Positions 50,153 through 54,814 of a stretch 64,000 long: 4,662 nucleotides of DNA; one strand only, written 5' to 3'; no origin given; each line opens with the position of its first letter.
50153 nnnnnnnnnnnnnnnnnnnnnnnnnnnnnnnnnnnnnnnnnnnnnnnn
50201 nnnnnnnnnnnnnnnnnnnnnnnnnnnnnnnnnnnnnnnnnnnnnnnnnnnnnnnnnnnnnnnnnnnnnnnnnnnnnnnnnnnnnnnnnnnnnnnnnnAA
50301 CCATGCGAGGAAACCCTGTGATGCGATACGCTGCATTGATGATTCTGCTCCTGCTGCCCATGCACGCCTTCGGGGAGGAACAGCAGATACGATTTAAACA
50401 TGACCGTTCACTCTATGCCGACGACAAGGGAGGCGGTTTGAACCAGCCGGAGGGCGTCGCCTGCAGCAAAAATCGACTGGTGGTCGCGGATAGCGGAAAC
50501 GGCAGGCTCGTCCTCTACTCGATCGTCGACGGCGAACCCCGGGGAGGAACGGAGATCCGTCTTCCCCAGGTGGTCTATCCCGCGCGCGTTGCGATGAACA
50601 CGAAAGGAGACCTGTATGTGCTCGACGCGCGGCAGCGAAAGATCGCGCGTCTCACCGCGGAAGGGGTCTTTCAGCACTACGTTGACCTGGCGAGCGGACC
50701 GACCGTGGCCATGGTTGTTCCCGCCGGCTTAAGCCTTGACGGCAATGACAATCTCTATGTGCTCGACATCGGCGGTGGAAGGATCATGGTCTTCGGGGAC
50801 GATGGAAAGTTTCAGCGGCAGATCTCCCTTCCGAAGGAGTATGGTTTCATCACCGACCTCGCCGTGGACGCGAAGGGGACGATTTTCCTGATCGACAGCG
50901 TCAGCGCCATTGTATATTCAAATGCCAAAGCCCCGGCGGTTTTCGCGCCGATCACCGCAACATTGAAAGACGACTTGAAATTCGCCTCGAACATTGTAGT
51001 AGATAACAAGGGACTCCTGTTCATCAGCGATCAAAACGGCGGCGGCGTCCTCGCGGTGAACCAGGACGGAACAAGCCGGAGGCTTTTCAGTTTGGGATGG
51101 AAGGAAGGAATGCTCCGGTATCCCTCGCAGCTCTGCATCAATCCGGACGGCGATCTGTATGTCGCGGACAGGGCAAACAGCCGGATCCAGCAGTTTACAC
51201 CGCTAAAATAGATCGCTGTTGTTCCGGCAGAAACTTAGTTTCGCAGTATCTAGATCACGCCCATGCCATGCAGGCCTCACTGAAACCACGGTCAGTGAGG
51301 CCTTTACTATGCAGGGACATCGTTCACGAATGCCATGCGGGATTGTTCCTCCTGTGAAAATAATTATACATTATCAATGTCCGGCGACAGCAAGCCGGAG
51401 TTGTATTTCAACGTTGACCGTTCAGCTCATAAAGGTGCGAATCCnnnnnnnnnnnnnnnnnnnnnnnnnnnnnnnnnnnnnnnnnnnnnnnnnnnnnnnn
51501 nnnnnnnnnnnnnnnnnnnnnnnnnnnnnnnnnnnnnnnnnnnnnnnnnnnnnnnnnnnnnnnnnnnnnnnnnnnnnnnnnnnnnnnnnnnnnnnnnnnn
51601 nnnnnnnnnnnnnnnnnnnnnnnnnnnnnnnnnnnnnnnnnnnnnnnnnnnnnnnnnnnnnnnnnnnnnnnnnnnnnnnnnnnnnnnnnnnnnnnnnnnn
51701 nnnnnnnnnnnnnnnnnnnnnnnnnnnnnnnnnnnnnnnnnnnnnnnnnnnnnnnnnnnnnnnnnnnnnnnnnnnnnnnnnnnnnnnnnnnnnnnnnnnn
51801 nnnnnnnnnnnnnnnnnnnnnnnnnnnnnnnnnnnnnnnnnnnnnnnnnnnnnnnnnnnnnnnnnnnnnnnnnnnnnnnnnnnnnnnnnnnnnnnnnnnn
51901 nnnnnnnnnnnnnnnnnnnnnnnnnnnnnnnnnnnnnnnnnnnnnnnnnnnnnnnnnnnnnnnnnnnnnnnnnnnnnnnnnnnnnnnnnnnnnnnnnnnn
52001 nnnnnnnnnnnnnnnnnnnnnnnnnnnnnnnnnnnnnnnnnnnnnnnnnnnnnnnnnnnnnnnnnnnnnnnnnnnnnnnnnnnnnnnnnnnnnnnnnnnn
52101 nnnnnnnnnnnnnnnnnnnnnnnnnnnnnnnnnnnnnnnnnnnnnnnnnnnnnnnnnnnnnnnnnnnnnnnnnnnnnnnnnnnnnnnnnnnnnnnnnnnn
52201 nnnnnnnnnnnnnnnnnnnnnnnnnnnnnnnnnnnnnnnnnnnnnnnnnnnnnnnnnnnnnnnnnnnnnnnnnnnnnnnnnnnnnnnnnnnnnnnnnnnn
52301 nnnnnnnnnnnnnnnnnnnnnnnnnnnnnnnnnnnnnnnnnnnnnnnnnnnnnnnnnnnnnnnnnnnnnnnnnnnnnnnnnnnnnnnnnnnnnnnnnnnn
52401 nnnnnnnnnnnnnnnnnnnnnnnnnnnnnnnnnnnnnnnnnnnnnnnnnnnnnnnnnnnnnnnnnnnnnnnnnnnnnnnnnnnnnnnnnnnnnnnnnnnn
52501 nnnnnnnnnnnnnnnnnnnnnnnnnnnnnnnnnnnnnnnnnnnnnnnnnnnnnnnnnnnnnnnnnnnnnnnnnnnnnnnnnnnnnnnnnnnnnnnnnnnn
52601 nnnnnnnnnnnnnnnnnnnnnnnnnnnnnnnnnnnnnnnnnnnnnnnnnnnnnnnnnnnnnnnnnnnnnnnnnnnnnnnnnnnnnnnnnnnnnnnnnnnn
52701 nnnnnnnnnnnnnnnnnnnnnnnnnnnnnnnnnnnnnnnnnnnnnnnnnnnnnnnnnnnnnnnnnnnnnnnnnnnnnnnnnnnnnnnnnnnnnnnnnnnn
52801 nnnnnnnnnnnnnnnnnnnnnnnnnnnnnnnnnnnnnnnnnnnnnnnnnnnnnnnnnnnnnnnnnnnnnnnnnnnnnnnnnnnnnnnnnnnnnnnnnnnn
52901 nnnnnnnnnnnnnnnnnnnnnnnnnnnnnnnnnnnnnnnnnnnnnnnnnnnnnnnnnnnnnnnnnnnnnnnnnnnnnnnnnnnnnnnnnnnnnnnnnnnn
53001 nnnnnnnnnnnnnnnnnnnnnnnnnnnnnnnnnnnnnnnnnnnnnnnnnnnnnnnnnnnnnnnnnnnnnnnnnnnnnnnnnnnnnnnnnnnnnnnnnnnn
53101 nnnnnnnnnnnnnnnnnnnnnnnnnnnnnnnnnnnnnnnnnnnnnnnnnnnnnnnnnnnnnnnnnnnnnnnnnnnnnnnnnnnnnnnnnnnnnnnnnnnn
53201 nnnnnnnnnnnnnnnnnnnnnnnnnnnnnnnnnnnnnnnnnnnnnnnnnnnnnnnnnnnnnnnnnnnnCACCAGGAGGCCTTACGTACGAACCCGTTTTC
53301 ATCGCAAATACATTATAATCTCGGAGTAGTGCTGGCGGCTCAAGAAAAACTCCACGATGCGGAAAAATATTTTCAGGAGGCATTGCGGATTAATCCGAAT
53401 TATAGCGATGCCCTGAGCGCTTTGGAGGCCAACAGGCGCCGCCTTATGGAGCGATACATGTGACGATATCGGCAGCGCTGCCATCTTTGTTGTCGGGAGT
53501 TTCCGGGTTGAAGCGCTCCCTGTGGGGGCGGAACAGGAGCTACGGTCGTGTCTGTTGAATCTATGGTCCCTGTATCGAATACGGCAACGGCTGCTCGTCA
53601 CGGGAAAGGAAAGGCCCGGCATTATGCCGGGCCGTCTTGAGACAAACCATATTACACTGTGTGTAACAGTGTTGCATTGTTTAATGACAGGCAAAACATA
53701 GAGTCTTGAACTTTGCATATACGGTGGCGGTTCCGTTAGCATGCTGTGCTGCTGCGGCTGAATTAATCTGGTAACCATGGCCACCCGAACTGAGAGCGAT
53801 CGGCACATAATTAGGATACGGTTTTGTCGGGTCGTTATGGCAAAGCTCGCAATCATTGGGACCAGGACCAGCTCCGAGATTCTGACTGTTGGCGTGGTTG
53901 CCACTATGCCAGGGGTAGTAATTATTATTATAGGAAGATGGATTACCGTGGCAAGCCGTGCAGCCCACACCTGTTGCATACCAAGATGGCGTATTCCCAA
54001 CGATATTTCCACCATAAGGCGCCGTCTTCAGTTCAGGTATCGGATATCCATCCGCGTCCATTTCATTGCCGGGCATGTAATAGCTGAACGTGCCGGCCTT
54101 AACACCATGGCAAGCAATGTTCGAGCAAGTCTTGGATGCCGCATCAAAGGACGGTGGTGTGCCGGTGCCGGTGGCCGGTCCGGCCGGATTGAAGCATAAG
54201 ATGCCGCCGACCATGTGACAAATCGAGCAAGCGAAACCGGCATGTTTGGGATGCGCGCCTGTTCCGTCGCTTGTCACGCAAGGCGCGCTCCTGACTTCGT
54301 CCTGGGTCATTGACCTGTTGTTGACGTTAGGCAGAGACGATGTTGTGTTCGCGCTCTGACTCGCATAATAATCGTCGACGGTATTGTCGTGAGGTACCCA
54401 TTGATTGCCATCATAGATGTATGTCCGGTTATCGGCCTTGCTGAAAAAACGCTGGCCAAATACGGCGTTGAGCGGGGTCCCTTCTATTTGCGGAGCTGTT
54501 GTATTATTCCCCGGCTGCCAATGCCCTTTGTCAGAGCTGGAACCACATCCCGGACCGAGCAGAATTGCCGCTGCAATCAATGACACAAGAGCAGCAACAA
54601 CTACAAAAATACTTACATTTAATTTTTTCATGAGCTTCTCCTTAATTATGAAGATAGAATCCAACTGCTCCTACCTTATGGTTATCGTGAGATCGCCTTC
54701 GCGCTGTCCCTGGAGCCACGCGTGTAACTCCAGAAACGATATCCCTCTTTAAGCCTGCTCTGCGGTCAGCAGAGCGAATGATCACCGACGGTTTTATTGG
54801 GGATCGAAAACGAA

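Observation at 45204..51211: SurA-like chaperone + 26-heme + 16-heme cytochromes + NHL-repeat protein: likely extracellular electron-transfer conduit components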

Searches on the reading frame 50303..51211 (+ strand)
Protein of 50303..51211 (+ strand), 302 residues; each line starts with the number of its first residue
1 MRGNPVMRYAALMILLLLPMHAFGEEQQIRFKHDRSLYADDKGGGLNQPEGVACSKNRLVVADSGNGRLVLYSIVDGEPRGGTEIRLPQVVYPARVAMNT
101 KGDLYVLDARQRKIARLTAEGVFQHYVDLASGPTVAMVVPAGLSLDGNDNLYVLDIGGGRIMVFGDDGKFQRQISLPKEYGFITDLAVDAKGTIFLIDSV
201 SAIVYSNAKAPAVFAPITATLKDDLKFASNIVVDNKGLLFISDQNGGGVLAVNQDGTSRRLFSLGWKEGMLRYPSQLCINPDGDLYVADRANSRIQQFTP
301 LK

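Call 4: search_protein_families(library=pfam, proteins=[window:50303-51211:+], max_evalue=0.01)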
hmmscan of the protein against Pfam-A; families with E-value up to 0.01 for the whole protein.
window:50303-51211:+ (302 aa): 6 families
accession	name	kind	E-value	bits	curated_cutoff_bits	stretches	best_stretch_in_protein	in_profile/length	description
PF01436.27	NHL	-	5.4e-25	86.6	20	2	271-298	1-28/28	NHL repeat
PF25021.1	TEN_NHL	-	6.2e-07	29.1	27.1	0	270-297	328-355/357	Teneurin NHL domain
PF17170.10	DUF5128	-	1.1e-06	28.5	22.9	1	148-205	53-116/321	6-bladed beta-propeller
PF08450.18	SGL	-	9.9e-06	25.8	26.3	1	147-298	10-161/246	SMP-30/Gluconolactonase/LRE-like region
PF24684.1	Vgb_lyase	-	1.4e-05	24.5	50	1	86-186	133-228/290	Virginiamycin B lyase family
PF13360.13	PQQ_2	-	7.9e-05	22.9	27.6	1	50-208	27-180/233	Outer membrane protein assembly factor BamB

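Call 6: search_protein_families(library=ncbifam, proteins=[window:50303-51211:+], max_evalue=0.001)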
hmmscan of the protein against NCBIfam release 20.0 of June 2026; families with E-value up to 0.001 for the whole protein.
window:50303-51211:+ (302 aa): 4 families
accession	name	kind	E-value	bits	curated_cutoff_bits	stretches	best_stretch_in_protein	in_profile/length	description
NF035926.1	scyF_NHL_VPEP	equivalog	2.7e-13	49.8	350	2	231-298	204-273/376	scytonemin biosynthesis PEP-CTERM protein ScyF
NF033206.1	ScyE_fam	subfamily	1.8e-08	34.3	80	1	51-292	144-322/333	ScyD/ScyE family protein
NF053768.1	CIS12_fam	equivalog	2.7e-06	26.4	860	0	43-155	84-185/715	CIS12 family contractile injection system protein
NF000022.1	stregra_B_VgbA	exception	0.00011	21.5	600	0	97-188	63-148/299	streptogramin B lyase Vgb(A)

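Call 54: search_solved_structures(query=window:50303-51208:+, max_evalue=0.01)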
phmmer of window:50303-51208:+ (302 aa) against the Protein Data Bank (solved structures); distinct sequences matched with E-value up to 0.01: 48.
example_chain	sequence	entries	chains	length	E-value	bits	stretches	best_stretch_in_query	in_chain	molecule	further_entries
8j72_A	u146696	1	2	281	2.2e-18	69.9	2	41-125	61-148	E3 ubiquitin-protein ligase TRIM71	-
9jur_A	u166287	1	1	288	4.1e-18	69.1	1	41-169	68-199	E3 ubiquitin-protein ligase TRIM71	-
7qrx_A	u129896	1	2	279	4.3e-18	69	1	41-169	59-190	E3 ubiquitin-protein ligase TRIM71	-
6fpt_A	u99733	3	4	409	2.5e-16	63.2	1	41-167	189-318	E3 ubiquitin-protein ligase TRIM71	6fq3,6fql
7qrw_A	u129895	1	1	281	9.2e-16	61.3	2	43-170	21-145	Isoform 4 of Tripartite motif-containing protein 3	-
6d69_A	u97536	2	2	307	2.7e-15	59.8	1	95-298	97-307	NHL Repeat Region of D. melanogaster Thin | Thin, isoform D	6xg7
7qrv_A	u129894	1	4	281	1.6e-14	57.2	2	161-298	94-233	Tripartite motif-containing protein 2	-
7b96_A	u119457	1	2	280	1.9e-14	57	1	96-298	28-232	Isoform 2 of Tripartite motif-containing protein 2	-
7b2r_A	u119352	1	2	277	3e-14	56.4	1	96-298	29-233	Tripartite motif-containing protein 2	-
6f0t_A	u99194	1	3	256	1.1e-13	54.5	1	45-296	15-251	Pizza6-SFW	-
3wwa_A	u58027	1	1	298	1.1e-13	54.5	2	45-199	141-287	Pizza7H protein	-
6qsd_A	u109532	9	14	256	1.4e-13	54.2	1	45-297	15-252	Pizza6S | Pizza6-S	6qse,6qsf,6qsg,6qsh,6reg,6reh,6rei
6ren_A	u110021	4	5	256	1.7e-13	53.9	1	45-296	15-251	3fPizza6-SH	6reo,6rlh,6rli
6rej_A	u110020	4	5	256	6.6e-13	51.9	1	45-297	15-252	Pizza6-SH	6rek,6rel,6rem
6f0s_A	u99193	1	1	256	8.1e-13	51.7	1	45-296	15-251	Pizza6-SYW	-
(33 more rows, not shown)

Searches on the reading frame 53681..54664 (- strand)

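Call 6: search_protein_families(library=ncbifam, proteins=[window:53681-54664:-], max_evalue=0.001)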
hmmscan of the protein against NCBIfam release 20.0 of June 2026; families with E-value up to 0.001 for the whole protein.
window:53681-54664:- (327 aa): 1 family
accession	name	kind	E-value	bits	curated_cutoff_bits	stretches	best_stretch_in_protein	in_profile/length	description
TIGR01904.2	GSu_C4xC__C2xCH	domain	1.9e-05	24.3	27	1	166-194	10-38/73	CxxxxCH/CxxCH domain c-type cytochrome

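Call 7: search_protein_families(library=pfam, proteins=[window:53681-54664:-], max_evalue=0.001)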
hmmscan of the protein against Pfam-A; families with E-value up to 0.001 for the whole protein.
window:53681-54664:- (327 aa): 0 families
